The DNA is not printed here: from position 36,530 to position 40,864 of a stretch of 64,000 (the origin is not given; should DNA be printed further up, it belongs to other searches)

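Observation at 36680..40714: carB fused in frame to a DapF-like domain that has lost its first catalytic cysteine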

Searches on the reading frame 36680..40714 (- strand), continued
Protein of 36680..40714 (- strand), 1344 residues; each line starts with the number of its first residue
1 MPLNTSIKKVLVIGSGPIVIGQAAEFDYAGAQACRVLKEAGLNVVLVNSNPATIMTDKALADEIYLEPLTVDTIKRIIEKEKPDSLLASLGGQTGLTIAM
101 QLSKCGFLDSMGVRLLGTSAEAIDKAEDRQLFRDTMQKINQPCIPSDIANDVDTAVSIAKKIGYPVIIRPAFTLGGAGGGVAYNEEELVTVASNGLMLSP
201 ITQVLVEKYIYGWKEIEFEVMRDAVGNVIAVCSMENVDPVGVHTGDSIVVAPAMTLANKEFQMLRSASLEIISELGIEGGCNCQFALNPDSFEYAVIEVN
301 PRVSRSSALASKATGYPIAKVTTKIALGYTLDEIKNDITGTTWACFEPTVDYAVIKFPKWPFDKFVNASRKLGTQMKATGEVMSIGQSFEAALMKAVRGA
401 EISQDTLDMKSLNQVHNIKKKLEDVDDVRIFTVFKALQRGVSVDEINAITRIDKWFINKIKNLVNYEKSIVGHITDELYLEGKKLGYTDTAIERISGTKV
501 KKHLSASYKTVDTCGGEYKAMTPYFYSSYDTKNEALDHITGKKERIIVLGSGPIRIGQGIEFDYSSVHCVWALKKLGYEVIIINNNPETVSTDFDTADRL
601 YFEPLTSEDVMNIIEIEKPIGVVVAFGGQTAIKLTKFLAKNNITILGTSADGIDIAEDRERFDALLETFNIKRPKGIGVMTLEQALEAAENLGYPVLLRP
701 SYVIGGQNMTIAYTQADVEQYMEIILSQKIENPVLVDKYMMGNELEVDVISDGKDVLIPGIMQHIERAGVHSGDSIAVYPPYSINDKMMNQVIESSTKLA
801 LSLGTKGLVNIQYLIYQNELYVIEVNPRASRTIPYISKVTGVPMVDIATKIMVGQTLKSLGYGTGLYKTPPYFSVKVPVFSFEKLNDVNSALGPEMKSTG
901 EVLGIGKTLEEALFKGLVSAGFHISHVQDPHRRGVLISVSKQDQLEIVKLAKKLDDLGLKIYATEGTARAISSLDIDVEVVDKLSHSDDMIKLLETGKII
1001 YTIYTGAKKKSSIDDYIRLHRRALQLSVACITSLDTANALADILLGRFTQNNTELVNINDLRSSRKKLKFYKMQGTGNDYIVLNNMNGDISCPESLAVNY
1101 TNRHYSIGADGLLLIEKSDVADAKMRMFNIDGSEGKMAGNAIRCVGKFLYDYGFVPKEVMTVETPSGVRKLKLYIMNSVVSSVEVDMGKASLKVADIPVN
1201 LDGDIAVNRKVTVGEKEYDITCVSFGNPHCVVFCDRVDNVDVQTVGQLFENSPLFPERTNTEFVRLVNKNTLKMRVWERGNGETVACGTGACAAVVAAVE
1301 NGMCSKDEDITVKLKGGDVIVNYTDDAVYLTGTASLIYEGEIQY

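Call 14: find_homologous_proteins(query=window:36683-40714:-, max_evalue=1e-100)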
Query window:36683-40714:- (1344 aa): 8000 proteins with E <= 1e-100 among 8000 candidates; the best 120 are listed.
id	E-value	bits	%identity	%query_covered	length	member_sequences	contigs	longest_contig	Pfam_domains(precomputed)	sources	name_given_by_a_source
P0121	0.0e+0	2645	87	100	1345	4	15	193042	PF25596.2,PF02142.28,PF15632.12,PF02786.23,PF02787.26,PF02222.28,PF01678.25,PF02655.20,PF01071.25,PF07478.19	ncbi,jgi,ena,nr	ncbi:MAG: carbamoyl-phosphate synthase large subunit [Ruminococcaceae bacterium]|nr:carbamoyl-phosph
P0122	0.0e+0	2291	75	100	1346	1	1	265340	PF25596.2,PF02142.28,PF15632.12,PF13549.12,PF02786.23,PF02787.26,PF02222.28,PF01678.25,PF02655.20,PF07478.19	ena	-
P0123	0.0e+0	2267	75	100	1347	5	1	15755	PF25596.2,PF02142.28,PF15632.12,PF13549.12,PF02786.23,PF02787.26,PF02222.28,PF01678.25,PF02655.20,PF01071.25,PF07478.19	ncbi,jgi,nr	ncbi:MAG: carbamoyl-phosphate synthase large subunit [Ruminococcaceae bacterium]|nr:carbamoyl-phosph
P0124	0.0e+0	2254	75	100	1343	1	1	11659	PF25596.2,PF02142.28,PF15632.12,PF02786.23,PF02787.26,PF02222.28,PF01678.25,PF02655.20,PF01071.25,PF07478.19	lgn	-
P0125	0.0e+0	2248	73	100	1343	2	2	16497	PF25596.2,PF02142.28,PF15632.12,PF02786.23,PF02787.26,PF02222.28,PF01678.25,PF02655.20,PF01071.25,PF07478.19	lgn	-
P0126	0.0e+0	2246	74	100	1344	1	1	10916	PF25596.2,PF02142.28,PF15632.12,PF02786.23,PF02787.26,PF02222.28,PF01678.25,PF08443.17,PF02655.20,PF01071.25,PF07478.19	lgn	-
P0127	0.0e+0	2245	74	100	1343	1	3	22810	PF25596.2,PF02142.28,PF15632.12,PF02786.23,PF02787.26,PF02222.28,PF01678.25,PF02655.20,PF01071.25,PF07478.19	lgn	-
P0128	0.0e+0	2244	74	100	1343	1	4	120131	PF25596.2,PF02142.28,PF15632.12,PF02786.23,PF02787.26,PF02222.28,PF01678.25,PF02655.20,PF01071.25,PF07478.19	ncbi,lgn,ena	-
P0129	0.0e+0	2244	74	100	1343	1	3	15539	PF25596.2,PF02142.28,PF15632.12,PF13549.12,PF02786.23,PF02787.26,PF02222.28,PF01678.25,PF02655.20,PF01071.25,PF07478.19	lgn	-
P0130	0.0e+0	2243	74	100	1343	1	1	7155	PF25596.2,PF02142.28,PF15632.12,PF02786.23,PF02787.26,PF02222.28,PF01678.25,PF02655.20,PF01071.25,PF07478.19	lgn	-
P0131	0.0e+0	2243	74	100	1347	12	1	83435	PF25596.2,PF02142.28,PF15632.12,PF13549.12,PF02786.23,PF02787.26,PF02222.28,PF01678.25,PF02655.20,PF01071.25,PF07478.19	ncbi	-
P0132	0.0e+0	2242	74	100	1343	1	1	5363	PF25596.2,PF02142.28,PF15632.12,PF13549.12,PF02786.23,PF02787.26,PF02222.28,PF01678.25,PF02655.20,PF01071.25,PF07478.19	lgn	-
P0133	0.0e+0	2242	74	100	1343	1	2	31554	PF25596.2,PF02142.28,PF15632.12,PF02786.23,PF02787.26,PF02222.28,PF01678.25,PF02655.20,PF01071.25,PF07478.19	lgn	-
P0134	0.0e+0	2242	74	100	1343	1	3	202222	PF25596.2,PF02142.28,PF15632.12,PF13549.12,PF02786.23,PF02787.26,PF02222.28,PF01678.25,PF02655.20,PF01071.25,PF07478.19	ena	-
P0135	0.0e+0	2242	74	100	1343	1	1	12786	PF25596.2,PF02142.28,PF15632.12,PF02786.23,PF02787.26,PF02222.28,PF01678.25,PF02655.20,PF01071.25,PF07478.19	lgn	-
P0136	0.0e+0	2241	74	100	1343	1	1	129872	PF25596.2,PF02142.28,PF15632.12,PF02786.23,PF02787.26,PF02222.28,PF01678.25,PF02655.20,PF01071.25,PF07478.19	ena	-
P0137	0.0e+0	2241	74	100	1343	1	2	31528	PF25596.2,PF02142.28,PF15632.12,PF02786.23,PF02787.26,PF02222.28,PF01678.25,PF02655.20,PF01071.25,PF07478.19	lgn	-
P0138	0.0e+0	2241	74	100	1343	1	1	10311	PF25596.2,PF02142.28,PF15632.12,PF02786.23,PF02787.26,PF02222.28,PF01678.25,PF02655.20,PF01071.25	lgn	-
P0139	0.0e+0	2241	74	100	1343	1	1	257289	PF25596.2,PF02142.28,PF15632.12,PF02786.23,PF02787.26,PF02222.28,PF01678.25,PF02655.20,PF01071.25,PF07478.19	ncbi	-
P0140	0.0e+0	2241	74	100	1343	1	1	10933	PF25596.2,PF02142.28,PF15632.12,PF02786.23,PF02787.26,PF02222.28,PF01678.25,PF02655.20,PF01071.25,PF07478.19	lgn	-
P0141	0.0e+0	2240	74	100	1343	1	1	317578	PF25596.2,PF02142.28,PF15632.12,PF02786.23,PF02787.26,PF02222.28,PF01678.25,PF02655.20,PF01071.25,PF07478.19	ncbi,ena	-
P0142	0.0e+0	2240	74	100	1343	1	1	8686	PF25596.2,PF02142.28,PF15632.12,PF02786.23,PF02787.26,PF02222.28,PF01678.25,PF02655.20,PF01071.25,PF07478.19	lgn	-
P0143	0.0e+0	2240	74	100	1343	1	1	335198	PF25596.2,PF02142.28,PF15632.12,PF13549.12,PF02786.23,PF02787.26,PF02222.28,PF01678.25,PF02655.20,PF01071.25,PF07478.19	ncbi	-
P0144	0.0e+0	2240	74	100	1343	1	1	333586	PF25596.2,PF02142.28,PF15632.12,PF02786.23,PF02787.26,PF02222.28,PF01678.25,PF02655.20,PF01071.25,PF07478.19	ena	-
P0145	0.0e+0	2239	74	100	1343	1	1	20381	PF25596.2,PF02142.28,PF15632.12,PF13549.12,PF02786.23,PF02787.26,PF02222.28,PF01678.25,PF02655.20,PF01071.25,PF07478.19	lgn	-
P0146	0.0e+0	2238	74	100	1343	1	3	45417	PF25596.2,PF02142.28,PF15632.12,PF02786.23,PF02787.26,PF02222.28,PF01678.25,PF02655.20,PF01071.25,PF07478.19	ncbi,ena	-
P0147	0.0e+0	2236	74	100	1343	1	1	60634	PF25596.2,PF02142.28,PF15632.12,PF13549.12,PF02786.23,PF02787.26,PF02222.28,PF01678.25,PF02655.20,PF01071.25,PF07478.19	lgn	-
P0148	0.0e+0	2236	74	100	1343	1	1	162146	PF25596.2,PF02142.28,PF15632.12,PF02786.23,PF02787.26,PF02222.28,PF01678.25,PF02655.20,PF01071.25,PF07478.19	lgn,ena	-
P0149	0.0e+0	2236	74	100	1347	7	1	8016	PF25596.2,PF02142.28,PF15632.12,PF13549.12,PF02786.23,PF02787.26,PF02222.28,PF01678.25,PF02655.20,PF01071.25,PF07478.19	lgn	-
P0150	0.0e+0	2234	74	100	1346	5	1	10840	PF25596.2,PF02142.28,PF15632.12,PF13549.12,PF02786.23,PF02787.26,PF02222.28,PF01678.25,PF02655.20,PF07478.19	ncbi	-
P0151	0.0e+0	2233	74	100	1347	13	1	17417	PF25596.2,PF02142.28,PF15632.12,PF02786.23,PF02787.26,PF02222.28,PF01678.25,PF02655.20,PF01071.25,PF07478.19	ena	-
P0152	0.0e+0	2232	73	100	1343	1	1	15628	PF25596.2,PF02142.28,PF15632.12,PF02786.23,PF02787.26,PF02222.28,PF01678.25,PF02655.20,PF01071.25,PF07478.19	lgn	-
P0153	0.0e+0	2232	74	100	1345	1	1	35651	PF25596.2,PF02142.28,PF15632.12,PF13549.12,PF02786.23,PF02787.26,PF02222.28,PF01678.25,PF02655.20,PF01071.25,PF07478.19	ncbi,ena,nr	ncbi:MAG: carbamoyl-phosphate synthase large subunit [Clostridia bacterium]|nr:carbamoyl-phosphate s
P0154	0.0e+0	2231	74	100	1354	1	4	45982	PF25596.2,PF02142.28,PF15632.12,PF13549.12,PF02786.23,PF02787.26,PF02222.28,PF01678.25,PF02655.20,PF01071.25,PF07478.19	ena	-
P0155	0.0e+0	2231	74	100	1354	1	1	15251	PF25596.2,PF02142.28,PF15632.12,PF13549.12,PF02786.23,PF02787.26,PF02222.28,PF01678.25,PF02655.20,PF01071.25,PF07478.19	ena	-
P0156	0.0e+0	2231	74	100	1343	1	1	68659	PF25596.2,PF02142.28,PF15632.12,PF02786.23,PF02787.26,PF02222.28,PF01678.25,PF02655.20,PF01071.25,PF07478.19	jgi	-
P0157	0.0e+0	2230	74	100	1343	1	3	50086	PF25596.2,PF02142.28,PF15632.12,PF02786.23,PF02787.26,PF02222.28,PF01678.25,PF02655.20,PF01071.25,PF07478.19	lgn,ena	-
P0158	0.0e+0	2229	74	100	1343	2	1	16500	PF25596.2,PF02142.28,PF15632.12,PF02786.23,PF02787.26,PF02222.28,PF01678.25,PF02655.20,PF01071.25,PF07478.19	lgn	-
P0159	0.0e+0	2229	75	100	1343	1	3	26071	PF25596.2,PF02142.28,PF15632.12,PF02786.23,PF02787.26,PF02222.28,PF01678.25,PF02655.20,PF01071.25,PF07478.19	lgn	-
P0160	0.0e+0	2228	74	100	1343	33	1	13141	PF25596.2,PF02142.28,PF15632.12,PF13549.12,PF02786.23,PF02787.26,PF02222.28,PF01678.25,PF02655.20,PF01071.25,PF07478.19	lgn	-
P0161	0.0e+0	2227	74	100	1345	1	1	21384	PF25596.2,PF02142.28,PF15632.12,PF13549.12,PF02786.23,PF02787.26,PF02222.28,PF01678.25,PF02655.20,PF01071.25,PF07478.19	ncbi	-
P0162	0.0e+0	2227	73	100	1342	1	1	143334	PF25596.2,PF02142.28,PF15632.12,PF13549.12,PF02786.23,PF02787.26,PF02222.28,PF01678.25,PF02655.20,PF01071.25,PF07478.19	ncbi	-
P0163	0.0e+0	2226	75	100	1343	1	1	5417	PF25596.2,PF02142.28,PF15632.12,PF02786.23,PF02787.26,PF02222.28,PF01678.25,PF02655.20,PF01071.25,PF07478.19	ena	-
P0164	0.0e+0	2226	74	100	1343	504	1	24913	PF25596.2,PF02142.28,PF15632.12,PF02786.23,PF02787.26,PF02222.28,PF01678.25,PF02655.20,PF01071.25,PF07478.19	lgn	-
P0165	0.0e+0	2226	74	100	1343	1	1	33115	PF25596.2,PF02142.28,PF15632.12,PF02786.23,PF02787.26,PF02222.28,PF01678.25,PF02655.20,PF01071.25,PF07478.19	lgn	-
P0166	0.0e+0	2226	73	100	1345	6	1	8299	PF25596.2,PF02142.28,PF15632.12,PF13549.12,PF02786.23,PF02787.26,PF02222.28,PF01678.25,PF02655.20,PF01071.25,PF07478.19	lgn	-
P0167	0.0e+0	2225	73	100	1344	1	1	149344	PF25596.2,PF02142.28,PF15632.12,PF02786.23,PF02787.26,PF02222.28,PF01678.25,PF02655.20,PF01071.25,PF07478.19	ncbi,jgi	ncbi:MAG: carbamoyl-phosphate synthase large subunit [Christensenellales bacterium]|jgi:carbamoyl-ph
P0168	0.0e+0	2225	74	100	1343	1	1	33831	PF25596.2,PF02142.28,PF15632.12,PF02786.23,PF02787.26,PF02222.28,PF01678.25,PF02655.20,PF01071.25,PF07478.19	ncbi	-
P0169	0.0e+0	2224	74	100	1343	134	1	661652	PF25596.2,PF02142.28,PF15632.12,PF02786.23,PF02787.26,PF02222.28,PF01678.25,PF02655.20,PF07478.19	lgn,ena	-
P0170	0.0e+0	2224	74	100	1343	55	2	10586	PF25596.2,PF02142.28,PF15632.12,PF13549.12,PF02786.23,PF02787.26,PF02222.28,PF01678.25,PF02655.20,PF01071.25,PF07478.19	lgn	-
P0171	0.0e+0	2223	73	100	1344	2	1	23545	PF25596.2,PF02142.28,PF15632.12,PF13549.12,PF02786.23,PF02787.26,PF02222.28,PF01678.25,PF02655.20,PF01071.25,PF07478.19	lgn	-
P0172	0.0e+0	2223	73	100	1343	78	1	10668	PF25596.2,PF02142.28,PF15632.12,PF02786.23,PF02787.26,PF02222.28,PF01678.25,PF02655.20,PF01071.25,PF07478.19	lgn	-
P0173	0.0e+0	2223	74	100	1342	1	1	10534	PF25596.2,PF02142.28,PF15632.12,PF02786.23,PF02787.26,PF02222.28,PF01678.25,PF02655.20,PF01071.25,PF07478.19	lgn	-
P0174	0.0e+0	2223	74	100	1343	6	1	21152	PF25596.2,PF02142.28,PF15632.12,PF02786.23,PF02787.26,PF02222.28,PF01678.25,PF02655.20,PF01071.25,PF07478.19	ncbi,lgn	-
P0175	0.0e+0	2221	74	100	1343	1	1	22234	PF25596.2,PF02142.28,PF15632.12,PF02786.23,PF02787.26,PF02222.28,PF01678.25,PF02655.20,PF01071.25,PF07478.19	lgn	-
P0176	0.0e+0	2221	74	100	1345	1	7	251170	PF25596.2,PF02142.28,PF15632.12,PF13549.12,PF02786.23,PF02787.26,PF02222.28,PF01678.25,PF02655.20,PF01071.25,PF07478.19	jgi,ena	-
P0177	0.0e+0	2221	73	100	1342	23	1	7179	PF25596.2,PF02142.28,PF15632.12,PF02786.23,PF02787.26,PF02222.28,PF01678.25,PF02655.20,PF01071.25,PF07478.19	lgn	-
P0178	0.0e+0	2221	73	100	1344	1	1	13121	PF15632.12,PF13549.12,PF02787.26,PF02222.28,PF01678.25,PF08443.17,PF02655.20,PF01071.25,PF07478.19,PF25596.2,PF02142.28,PF02786.23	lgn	-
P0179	0.0e+0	2221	74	100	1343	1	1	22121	PF25596.2,PF02142.28,PF15632.12,PF13549.12,PF02786.23,PF02787.26,PF02222.28,PF01678.25,PF02655.20,PF01071.25,PF07478.19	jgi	jgi:carbamoyl-phosphate synthase large subunit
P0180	0.0e+0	2221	74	100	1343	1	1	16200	PF25596.2,PF02142.28,PF15632.12,PF02786.23,PF02787.26,PF02222.28,PF01678.25,PF02655.20,PF07478.19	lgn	-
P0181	0.0e+0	2221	74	100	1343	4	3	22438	PF25596.2,PF02142.28,PF15632.12,PF02786.23,PF02787.26,PF02222.28,PF01678.25,PF02655.20,PF01071.25,PF07478.19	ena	-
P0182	0.0e+0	2220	73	100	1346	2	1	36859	PF25596.2,PF02142.28,PF15632.12,PF13549.12,PF02786.23,PF02787.26,PF02222.28,PF01678.25,PF02655.20,PF07478.19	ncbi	-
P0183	0.0e+0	2219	73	100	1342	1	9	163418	PF25596.2,PF02142.28,PF15632.12,PF02786.23,PF02787.26,PF02222.28,PF01678.25,PF02655.20,PF01071.25,PF07478.19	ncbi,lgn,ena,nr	ncbi:MAG: carbamoyl-phosphate synthase large subunit [Eubacterium sp.]|nr:carbamoyl-phosphate syntha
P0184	0.0e+0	2219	73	100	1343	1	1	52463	PF25596.2,PF02142.28,PF15632.12,PF13549.12,PF02786.23,PF02787.26,PF02222.28,PF01678.25,PF02655.20,PF01071.25,PF07478.19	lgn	-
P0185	0.0e+0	2219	74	100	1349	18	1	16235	PF25596.2,PF02142.28,PF15632.12,PF02786.23,PF02787.26,PF02222.28,PF01678.25,PF02655.20,PF01071.25,PF07478.19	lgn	-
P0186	0.0e+0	2219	74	100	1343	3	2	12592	PF25596.2,PF02142.28,PF15632.12,PF13549.12,PF02786.23,PF02787.26,PF02222.28,PF01678.25,PF02655.20,PF01071.25,PF07478.19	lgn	-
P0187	0.0e+0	2219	74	100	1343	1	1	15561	PF25596.2,PF02142.28,PF15632.12,PF02786.23,PF02787.26,PF02222.28,PF01678.25,PF02655.20,PF01071.25,PF07478.19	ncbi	-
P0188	0.0e+0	2219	73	100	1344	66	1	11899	PF25596.2,PF02142.28,PF15632.12,PF13549.12,PF02786.23,PF02787.26,PF02222.28,PF01678.25,PF02655.20,PF01071.25,PF07478.19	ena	-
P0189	0.0e+0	2219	74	100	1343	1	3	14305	PF25596.2,PF02142.28,PF15632.12,PF02786.23,PF02787.26,PF02222.28,PF01678.25,PF02655.20,PF01071.25,PF07478.19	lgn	-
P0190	0.0e+0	2219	74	100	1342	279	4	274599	PF25596.2,PF02142.28,PF15632.12,PF02786.23,PF02787.26,PF02222.28,PF01678.25,PF02655.20,PF01071.25,PF07478.19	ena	-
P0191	0.0e+0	2218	73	100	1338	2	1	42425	PF25596.2,PF02142.28,PF15632.12,PF02786.23,PF02787.26,PF02222.28,PF01678.25,PF08443.17,PF02655.20,PF01071.25,PF07478.19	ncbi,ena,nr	ncbi:MAG: carbamoyl-phosphate synthase large subunit [Clostridia bacterium]|nr:carbamoyl-phosphate s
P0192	0.0e+0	2218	73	100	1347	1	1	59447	PF25596.2,PF02142.28,PF15632.12,PF13549.12,PF02786.23,PF02787.26,PF02222.28,PF01678.25,PF02655.20,PF01071.25,PF07478.19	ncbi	-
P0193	0.0e+0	2218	74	100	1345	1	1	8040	PF25596.2,PF02142.28,PF15632.12,PF13549.12,PF02786.23,PF02787.26,PF02222.28,PF01678.25,PF02655.20,PF01071.25,PF07478.19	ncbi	-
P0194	0.0e+0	2218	74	100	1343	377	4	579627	PF25596.2,PF02142.28,PF15632.12,PF02786.23,PF02787.26,PF02222.28,PF01678.25,PF02655.20,PF01071.25,PF07478.19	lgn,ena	-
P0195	0.0e+0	2218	73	100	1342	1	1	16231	PF25596.2,PF02142.28,PF15632.12,PF02786.23,PF02787.26,PF02222.28,PF01678.25,PF02655.20,PF01071.25,PF07478.19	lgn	-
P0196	0.0e+0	2218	74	100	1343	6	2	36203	PF25596.2,PF02142.28,PF15632.12,PF02786.23,PF02787.26,PF02222.28,PF01678.25,PF02655.20,PF01071.25,PF07478.19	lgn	-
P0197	0.0e+0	2218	74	100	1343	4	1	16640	PF25596.2,PF02142.28,PF15632.12,PF02786.23,PF02787.26,PF02222.28,PF01678.25,PF02655.20,PF01071.25,PF07478.19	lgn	-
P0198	0.0e+0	2217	74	100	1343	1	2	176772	PF25596.2,PF02142.28,PF15632.12,PF02786.23,PF02787.26,PF02222.28,PF01678.25,PF02655.20,PF01071.25,PF07478.19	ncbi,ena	-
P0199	0.0e+0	2217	73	100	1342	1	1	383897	PF25596.2,PF02142.28,PF15632.12,PF02786.23,PF02787.26,PF02222.28,PF01678.25,PF02655.20,PF01071.25,PF07478.19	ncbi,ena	-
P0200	0.0e+0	2217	74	100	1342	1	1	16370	PF25596.2,PF02142.28,PF15632.12,PF02786.23,PF02787.26,PF02222.28,PF01678.25,PF02655.20,PF01071.25,PF07478.19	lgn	-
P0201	0.0e+0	2217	74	100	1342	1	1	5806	PF25596.2,PF02142.28,PF15632.12,PF02786.23,PF02787.26,PF02222.28,PF01678.25,PF02655.20,PF01071.25,PF07478.19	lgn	-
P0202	0.0e+0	2217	73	100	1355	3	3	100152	PF15632.12,PF13549.12,PF02787.26,PF02222.28,PF01678.25,PF08443.17,PF02655.20,PF01071.25,PF07478.19,PF25596.2,PF02142.28,PF02786.23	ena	-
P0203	0.0e+0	2217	74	100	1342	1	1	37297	PF25596.2,PF02142.28,PF15632.12,PF02786.23,PF02787.26,PF02222.28,PF01678.25,PF02655.20,PF01071.25,PF07478.19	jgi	jgi:carbamoyl-phosphate synthase large subunit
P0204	0.0e+0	2216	74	100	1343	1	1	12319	PF25596.2,PF02142.28,PF15632.12,PF02786.23,PF02787.26,PF02222.28,PF01678.25,PF02655.20,PF01071.25,PF07478.19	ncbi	-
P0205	0.0e+0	2216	73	100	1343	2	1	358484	PF25596.2,PF02142.28,PF15632.12,PF13549.12,PF02786.23,PF02787.26,PF02222.28,PF01678.25,PF02655.20,PF01071.25,PF07478.19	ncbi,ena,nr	ncbi:MAG: carbamoyl-phosphate synthase large subunit [Eubacterium sp.]|nr:carbamoyl-phosphate syntha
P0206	0.0e+0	2216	74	100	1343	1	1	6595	PF25596.2,PF02142.28,PF15632.12,PF02786.23,PF02787.26,PF02222.28,PF01678.25,PF02655.20,PF01071.25,PF07478.19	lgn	-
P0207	0.0e+0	2215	73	100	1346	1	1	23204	PF25596.2,PF02142.28,PF15632.12,PF13549.12,PF02786.23,PF02787.26,PF02222.28,PF01678.25,PF02655.20,PF01071.25,PF07478.19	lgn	-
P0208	0.0e+0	2215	73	100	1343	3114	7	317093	PF25596.2,PF02142.28,PF15632.12,PF13549.12,PF02786.23,PF02787.26,PF02222.28,PF01678.25,PF02655.20,PF07478.19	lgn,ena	-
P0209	0.0e+0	2215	73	100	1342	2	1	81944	PF25596.2,PF02142.28,PF15632.12,PF02786.23,PF02787.26,PF02222.28,PF01678.25,PF02655.20,PF01071.25,PF07478.19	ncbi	-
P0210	0.0e+0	2215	73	100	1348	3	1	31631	PF25596.2,PF02142.28,PF15632.12,PF13549.12,PF02786.23,PF02787.26,PF02222.28,PF01678.25,PF02655.20,PF01071.25,PF07478.19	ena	-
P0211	0.0e+0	2214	74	100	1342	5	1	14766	PF25596.2,PF02142.28,PF15632.12,PF02786.23,PF02787.26,PF02222.28,PF01678.25,PF02655.20,PF01071.25,PF07478.19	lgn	-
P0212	0.0e+0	2214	74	100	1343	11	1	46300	PF25596.2,PF02142.28,PF15632.12,PF02786.23,PF02787.26,PF02222.28,PF01678.25,PF02655.20,PF01071.25,PF07478.19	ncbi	-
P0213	0.0e+0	2214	72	100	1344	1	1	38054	PF25596.2,PF02142.28,PF15632.12,PF02786.23,PF02787.26,PF02222.28,PF01678.25,PF08443.17,PF02655.20,PF01071.25,PF07478.19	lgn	-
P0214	0.0e+0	2214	73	100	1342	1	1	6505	PF25596.2,PF02142.28,PF15632.12,PF13549.12,PF02786.23,PF02787.26,PF02222.28,PF01678.25,PF02655.20,PF01071.25,PF07478.19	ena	-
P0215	0.0e+0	2213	74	100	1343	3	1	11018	PF25596.2,PF02142.28,PF15632.12,PF02786.23,PF02787.26,PF02222.28,PF01678.25,PF02655.20,PF01071.25,PF07478.19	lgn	-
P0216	0.0e+0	2213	73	100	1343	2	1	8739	PF25596.2,PF02142.28,PF15632.12,PF13549.12,PF02786.23,PF02787.26,PF02222.28,PF01678.25,PF02655.20,PF01071.25,PF07478.19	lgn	-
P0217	0.0e+0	2213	74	100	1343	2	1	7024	PF25596.2,PF02142.28,PF15632.12,PF02786.23,PF02787.26,PF02222.28,PF01678.25,PF02655.20,PF01071.25,PF07478.19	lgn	-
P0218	0.0e+0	2213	73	100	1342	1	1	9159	PF25596.2,PF02142.28,PF15632.12,PF13549.12,PF02786.23,PF02787.26,PF02222.28,PF01678.25,PF02655.20,PF01071.25,PF07478.19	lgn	-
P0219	0.0e+0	2213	74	100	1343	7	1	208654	PF25596.2,PF02142.28,PF15632.12,PF02786.23,PF02787.26,PF02222.28,PF01678.25,PF02655.20,PF01071.25,PF07478.19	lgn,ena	-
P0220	0.0e+0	2213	74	100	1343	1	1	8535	PF25596.2,PF02142.28,PF15632.12,PF02786.23,PF02787.26,PF02222.28,PF01678.25,PF02655.20,PF01071.25,PF07478.19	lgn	-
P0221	0.0e+0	2212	73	100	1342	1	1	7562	PF25596.2,PF02142.28,PF15632.12,PF13549.12,PF02786.23,PF02787.26,PF02222.28,PF01678.25,PF02655.20,PF01071.25,PF07478.19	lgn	-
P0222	0.0e+0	2212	73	100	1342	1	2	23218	PF25596.2,PF02142.28,PF15632.12,PF13549.12,PF02786.23,PF02787.26,PF02222.28,PF01678.25,PF02655.20,PF01071.25,PF07478.19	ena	-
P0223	0.0e+0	2212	74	100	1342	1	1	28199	PF25596.2,PF02142.28,PF15632.12,PF02786.23,PF02787.26,PF02222.28,PF01678.25,PF02655.20,PF01071.25,PF07478.19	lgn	-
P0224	0.0e+0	2212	73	100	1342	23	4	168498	PF25596.2,PF02142.28,PF15632.12,PF02786.23,PF02787.26,PF02222.28,PF01678.25,PF02655.20,PF01071.25,PF07478.19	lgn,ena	-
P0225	0.0e+0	2212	73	100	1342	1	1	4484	PF25596.2,PF02142.28,PF15632.12,PF13549.12,PF02786.23,PF02787.26,PF02222.28,PF01678.25,PF02655.20,PF01071.25,PF07478.19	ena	-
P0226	0.0e+0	2212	74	100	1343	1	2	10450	PF25596.2,PF02142.28,PF15632.12,PF13549.12,PF02786.23,PF02787.26,PF02222.28,PF01678.25,PF02655.20,PF01071.25,PF07478.19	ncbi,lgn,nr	ncbi:MAG: carbamoyl-phosphate synthase large subunit [Clostridiales bacterium]|nr:carbamoyl-phosphat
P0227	0.0e+0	2212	73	100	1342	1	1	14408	PF25596.2,PF02142.28,PF15632.12,PF02786.23,PF02787.26,PF02222.28,PF01678.25,PF02655.20,PF01071.25,PF07478.19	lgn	-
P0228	0.0e+0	2212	73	100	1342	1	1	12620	PF25596.2,PF02142.28,PF15632.12,PF13549.12,PF02786.23,PF02787.26,PF02222.28,PF01678.25,PF02655.20,PF01071.25,PF07478.19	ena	-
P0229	0.0e+0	2212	73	100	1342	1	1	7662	PF25596.2,PF02142.28,PF15632.12,PF13549.12,PF02786.23,PF02787.26,PF02222.28,PF01678.25,PF02655.20,PF01071.25,PF07478.19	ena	-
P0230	0.0e+0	2212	73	100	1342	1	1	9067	PF25596.2,PF02142.28,PF15632.12,PF13549.12,PF02786.23,PF02787.26,PF02222.28,PF01678.25,PF02655.20,PF01071.25,PF07478.19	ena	-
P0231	0.0e+0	2212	73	100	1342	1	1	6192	PF25596.2,PF02142.28,PF15632.12,PF02786.23,PF02787.26,PF02222.28,PF01678.25,PF02655.20,PF01071.25,PF07478.19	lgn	-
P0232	0.0e+0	2212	74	100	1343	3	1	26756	PF25596.2,PF02142.28,PF15632.12,PF02786.23,PF02787.26,PF02222.28,PF01678.25,PF02655.20,PF01071.25,PF07478.19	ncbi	-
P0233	0.0e+0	2211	73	100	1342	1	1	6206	PF25596.2,PF02142.28,PF15632.12,PF13549.12,PF02786.23,PF02787.26,PF02222.28,PF01678.25,PF02655.20,PF01071.25,PF07478.19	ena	-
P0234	0.0e+0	2211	74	100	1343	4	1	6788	PF25596.2,PF02142.28,PF15632.12,PF02786.23,PF02787.26,PF02222.28,PF01678.25,PF02655.20,PF01071.25,PF07478.19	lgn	-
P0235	0.0e+0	2211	74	100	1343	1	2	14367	PF25596.2,PF02142.28,PF15632.12,PF02786.23,PF02787.26,PF02222.28,PF01678.25,PF02655.20,PF01071.25,PF07478.19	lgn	-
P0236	0.0e+0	2211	73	100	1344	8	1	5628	PF25596.2,PF02142.28,PF15632.12,PF02786.23,PF02787.26,PF02222.28,PF01678.25,PF02655.20,PF01071.25,PF07478.19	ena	-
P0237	0.0e+0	2211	73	100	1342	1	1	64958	PF25596.2,PF02142.28,PF15632.12,PF02786.23,PF02787.26,PF02222.28,PF01678.25,PF02655.20,PF01071.25,PF07478.19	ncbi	ncbi:MAG: carbamoyl-phosphate synthase large subunit [Eubacterium sp.]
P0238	0.0e+0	2211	73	100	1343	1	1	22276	PF25596.2,PF02142.28,PF15632.12,PF02786.23,PF02787.26,PF02222.28,PF01678.25,PF02655.20,PF01071.25,PF07478.19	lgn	-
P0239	0.0e+0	2211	73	100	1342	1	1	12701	PF25596.2,PF02142.28,PF15632.12,PF02786.23,PF02787.26,PF02222.28,PF01678.25,PF02655.20,PF01071.25,PF07478.19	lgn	-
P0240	0.0e+0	2211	74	100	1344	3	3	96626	PF25596.2,PF02142.28,PF15632.12,PF13549.12,PF02786.23,PF02787.26,PF02222.28,PF01678.25,PF02655.20,PF01071.25,PF07478.19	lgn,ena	-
